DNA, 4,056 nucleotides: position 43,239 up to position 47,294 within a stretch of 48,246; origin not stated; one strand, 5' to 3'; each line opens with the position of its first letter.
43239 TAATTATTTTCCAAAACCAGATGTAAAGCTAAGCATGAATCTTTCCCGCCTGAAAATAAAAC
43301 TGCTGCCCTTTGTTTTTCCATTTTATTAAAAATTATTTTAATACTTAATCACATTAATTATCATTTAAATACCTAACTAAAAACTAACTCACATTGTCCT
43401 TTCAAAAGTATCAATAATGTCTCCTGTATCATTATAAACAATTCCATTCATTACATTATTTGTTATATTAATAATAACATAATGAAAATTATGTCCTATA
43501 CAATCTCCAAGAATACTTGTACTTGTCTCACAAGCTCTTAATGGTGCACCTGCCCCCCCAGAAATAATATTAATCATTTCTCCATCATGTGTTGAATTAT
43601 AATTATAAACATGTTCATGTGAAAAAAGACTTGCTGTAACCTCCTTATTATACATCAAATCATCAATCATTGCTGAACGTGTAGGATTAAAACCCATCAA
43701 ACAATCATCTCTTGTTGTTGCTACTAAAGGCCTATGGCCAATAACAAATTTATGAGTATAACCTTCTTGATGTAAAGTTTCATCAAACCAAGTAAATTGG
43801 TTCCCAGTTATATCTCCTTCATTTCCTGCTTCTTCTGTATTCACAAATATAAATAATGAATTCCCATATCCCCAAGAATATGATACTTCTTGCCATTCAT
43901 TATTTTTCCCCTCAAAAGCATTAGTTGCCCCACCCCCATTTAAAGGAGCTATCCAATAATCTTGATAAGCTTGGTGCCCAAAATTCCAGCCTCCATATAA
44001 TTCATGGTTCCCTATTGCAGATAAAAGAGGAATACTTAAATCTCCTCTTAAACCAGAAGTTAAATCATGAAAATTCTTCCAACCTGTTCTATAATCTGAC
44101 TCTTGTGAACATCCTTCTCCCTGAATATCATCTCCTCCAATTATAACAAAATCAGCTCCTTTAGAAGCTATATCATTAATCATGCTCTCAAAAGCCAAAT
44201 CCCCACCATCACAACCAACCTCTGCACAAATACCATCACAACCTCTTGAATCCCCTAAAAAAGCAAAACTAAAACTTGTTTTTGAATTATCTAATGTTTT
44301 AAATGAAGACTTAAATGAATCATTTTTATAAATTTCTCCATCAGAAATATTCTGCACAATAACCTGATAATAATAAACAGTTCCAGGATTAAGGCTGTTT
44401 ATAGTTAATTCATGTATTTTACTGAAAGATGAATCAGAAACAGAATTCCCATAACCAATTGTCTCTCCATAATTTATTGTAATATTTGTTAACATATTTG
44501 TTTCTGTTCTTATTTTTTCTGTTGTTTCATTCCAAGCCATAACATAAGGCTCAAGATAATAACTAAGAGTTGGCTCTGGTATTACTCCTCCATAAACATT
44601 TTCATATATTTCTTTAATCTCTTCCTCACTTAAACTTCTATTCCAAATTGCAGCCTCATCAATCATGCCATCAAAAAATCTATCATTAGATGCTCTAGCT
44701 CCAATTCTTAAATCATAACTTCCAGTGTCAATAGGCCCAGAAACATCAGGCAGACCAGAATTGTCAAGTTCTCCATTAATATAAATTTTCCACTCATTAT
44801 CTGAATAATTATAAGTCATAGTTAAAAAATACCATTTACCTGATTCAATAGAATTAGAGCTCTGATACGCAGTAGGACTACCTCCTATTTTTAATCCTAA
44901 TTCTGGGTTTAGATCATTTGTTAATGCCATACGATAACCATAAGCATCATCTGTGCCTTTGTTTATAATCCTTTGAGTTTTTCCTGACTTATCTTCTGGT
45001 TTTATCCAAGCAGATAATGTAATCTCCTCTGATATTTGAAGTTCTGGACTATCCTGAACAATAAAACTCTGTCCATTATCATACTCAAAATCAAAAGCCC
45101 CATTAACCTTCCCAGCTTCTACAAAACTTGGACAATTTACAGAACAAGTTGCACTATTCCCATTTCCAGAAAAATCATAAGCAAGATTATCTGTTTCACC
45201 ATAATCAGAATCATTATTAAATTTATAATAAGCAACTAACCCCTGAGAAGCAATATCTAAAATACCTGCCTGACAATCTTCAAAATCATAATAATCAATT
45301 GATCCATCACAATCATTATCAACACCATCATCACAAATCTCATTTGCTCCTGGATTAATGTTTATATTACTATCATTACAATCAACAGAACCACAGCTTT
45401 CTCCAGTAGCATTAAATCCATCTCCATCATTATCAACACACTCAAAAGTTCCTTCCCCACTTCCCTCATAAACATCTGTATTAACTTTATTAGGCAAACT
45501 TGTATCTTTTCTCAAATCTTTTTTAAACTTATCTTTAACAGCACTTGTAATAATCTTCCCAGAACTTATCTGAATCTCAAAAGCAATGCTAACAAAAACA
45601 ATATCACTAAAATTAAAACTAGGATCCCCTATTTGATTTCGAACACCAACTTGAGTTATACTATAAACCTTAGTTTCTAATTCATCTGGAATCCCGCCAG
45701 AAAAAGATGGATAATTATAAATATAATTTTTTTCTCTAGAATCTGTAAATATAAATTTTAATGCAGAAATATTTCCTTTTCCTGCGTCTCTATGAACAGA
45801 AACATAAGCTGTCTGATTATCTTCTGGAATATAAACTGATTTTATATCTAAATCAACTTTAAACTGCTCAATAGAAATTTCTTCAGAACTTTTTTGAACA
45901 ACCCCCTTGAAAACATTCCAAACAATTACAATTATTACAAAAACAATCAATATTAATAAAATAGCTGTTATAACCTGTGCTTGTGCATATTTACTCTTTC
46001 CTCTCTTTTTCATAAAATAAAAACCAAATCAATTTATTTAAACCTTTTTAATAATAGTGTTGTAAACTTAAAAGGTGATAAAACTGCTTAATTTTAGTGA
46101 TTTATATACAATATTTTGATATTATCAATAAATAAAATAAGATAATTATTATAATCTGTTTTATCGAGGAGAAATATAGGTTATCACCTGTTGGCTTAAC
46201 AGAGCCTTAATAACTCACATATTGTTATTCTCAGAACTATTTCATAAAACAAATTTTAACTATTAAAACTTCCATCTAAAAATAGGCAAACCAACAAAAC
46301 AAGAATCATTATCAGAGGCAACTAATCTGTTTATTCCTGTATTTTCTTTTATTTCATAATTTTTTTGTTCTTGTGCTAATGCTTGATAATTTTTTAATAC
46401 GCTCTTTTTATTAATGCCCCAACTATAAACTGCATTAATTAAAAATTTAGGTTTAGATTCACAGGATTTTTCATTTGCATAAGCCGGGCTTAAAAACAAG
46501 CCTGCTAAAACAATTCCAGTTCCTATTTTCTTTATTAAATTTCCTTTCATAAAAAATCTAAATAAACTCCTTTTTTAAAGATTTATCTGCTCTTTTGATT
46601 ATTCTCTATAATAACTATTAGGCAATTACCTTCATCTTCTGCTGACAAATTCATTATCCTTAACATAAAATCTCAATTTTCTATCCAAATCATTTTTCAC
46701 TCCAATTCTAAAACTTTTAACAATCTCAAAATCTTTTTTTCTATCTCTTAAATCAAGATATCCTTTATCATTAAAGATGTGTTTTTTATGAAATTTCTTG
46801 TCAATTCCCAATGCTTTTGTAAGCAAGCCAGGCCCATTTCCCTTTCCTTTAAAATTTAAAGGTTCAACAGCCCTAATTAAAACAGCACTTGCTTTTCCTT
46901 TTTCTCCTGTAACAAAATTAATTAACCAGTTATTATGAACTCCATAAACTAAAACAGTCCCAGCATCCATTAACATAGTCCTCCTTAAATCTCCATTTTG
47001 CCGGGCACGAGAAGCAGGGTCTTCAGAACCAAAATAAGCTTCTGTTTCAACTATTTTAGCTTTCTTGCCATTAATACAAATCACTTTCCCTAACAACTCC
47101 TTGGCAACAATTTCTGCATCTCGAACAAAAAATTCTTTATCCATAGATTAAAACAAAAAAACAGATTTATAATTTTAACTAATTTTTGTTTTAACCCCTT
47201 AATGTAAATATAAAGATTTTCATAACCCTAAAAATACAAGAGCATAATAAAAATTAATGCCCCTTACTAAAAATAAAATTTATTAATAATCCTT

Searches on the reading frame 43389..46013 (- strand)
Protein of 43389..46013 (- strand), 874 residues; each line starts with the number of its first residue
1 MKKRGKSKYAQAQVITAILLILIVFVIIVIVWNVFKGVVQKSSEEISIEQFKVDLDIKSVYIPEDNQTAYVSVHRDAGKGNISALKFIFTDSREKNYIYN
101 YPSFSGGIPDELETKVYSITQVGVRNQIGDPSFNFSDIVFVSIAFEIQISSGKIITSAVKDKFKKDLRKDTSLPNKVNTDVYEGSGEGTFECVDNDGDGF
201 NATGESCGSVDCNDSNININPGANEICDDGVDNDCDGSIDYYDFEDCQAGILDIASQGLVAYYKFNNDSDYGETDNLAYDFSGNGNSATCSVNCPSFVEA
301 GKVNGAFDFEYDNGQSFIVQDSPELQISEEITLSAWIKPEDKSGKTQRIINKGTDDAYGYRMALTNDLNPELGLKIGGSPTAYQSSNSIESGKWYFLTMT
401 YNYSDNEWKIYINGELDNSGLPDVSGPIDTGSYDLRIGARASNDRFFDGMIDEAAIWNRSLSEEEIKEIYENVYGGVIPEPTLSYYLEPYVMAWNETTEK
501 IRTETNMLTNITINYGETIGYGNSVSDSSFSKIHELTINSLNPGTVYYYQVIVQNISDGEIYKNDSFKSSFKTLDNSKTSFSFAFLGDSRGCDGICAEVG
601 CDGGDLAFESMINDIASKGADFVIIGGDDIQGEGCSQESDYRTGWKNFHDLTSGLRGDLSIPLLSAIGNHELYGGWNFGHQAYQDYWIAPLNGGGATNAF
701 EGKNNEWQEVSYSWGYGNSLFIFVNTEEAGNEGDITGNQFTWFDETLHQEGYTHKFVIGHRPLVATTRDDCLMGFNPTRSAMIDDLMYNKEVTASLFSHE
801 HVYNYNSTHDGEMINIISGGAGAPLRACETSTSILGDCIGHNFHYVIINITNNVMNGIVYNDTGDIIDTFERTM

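Call 46: search_protein_families(library=pfam, max_evalue=0.001, proteins=[window:43389-46013:-])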
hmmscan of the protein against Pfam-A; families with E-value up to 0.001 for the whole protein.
window:43389-46013:- (874 aa): 3 families
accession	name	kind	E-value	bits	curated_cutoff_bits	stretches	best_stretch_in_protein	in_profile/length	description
PF13385.13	Laminin_G_3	-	4.9e-32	111.6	27.6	1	319-467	9-151/151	Concanavalin A-like lectin/glucanases superfamily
PF00149.33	Metallophos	-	1.1e-09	39.5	21.5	1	583-803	3-191/191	Calcineurin-like phosphoesterase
PF11617.13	Cu-binding_MopE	-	3.9e-09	37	27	1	211-240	1-29/30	Putative metal-binding motif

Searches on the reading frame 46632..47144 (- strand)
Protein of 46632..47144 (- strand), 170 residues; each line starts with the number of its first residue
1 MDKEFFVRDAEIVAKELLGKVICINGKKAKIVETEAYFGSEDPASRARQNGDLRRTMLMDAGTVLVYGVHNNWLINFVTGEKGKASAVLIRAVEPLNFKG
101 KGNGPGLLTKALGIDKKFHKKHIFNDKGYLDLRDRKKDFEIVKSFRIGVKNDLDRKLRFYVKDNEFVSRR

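Call 89: search_protein_families(library=pfam, max_evalue=0.001, proteins=[window:46632-47144:-])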
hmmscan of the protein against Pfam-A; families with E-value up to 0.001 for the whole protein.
window:46632-47144:- (170 aa): 1 family
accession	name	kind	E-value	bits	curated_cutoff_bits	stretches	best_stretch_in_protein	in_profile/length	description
PF02245.21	Pur_DNA_glyco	-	1.7e-40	138.7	27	1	4-164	1-180/181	Methylpurine-DNA glycosylase (MPG)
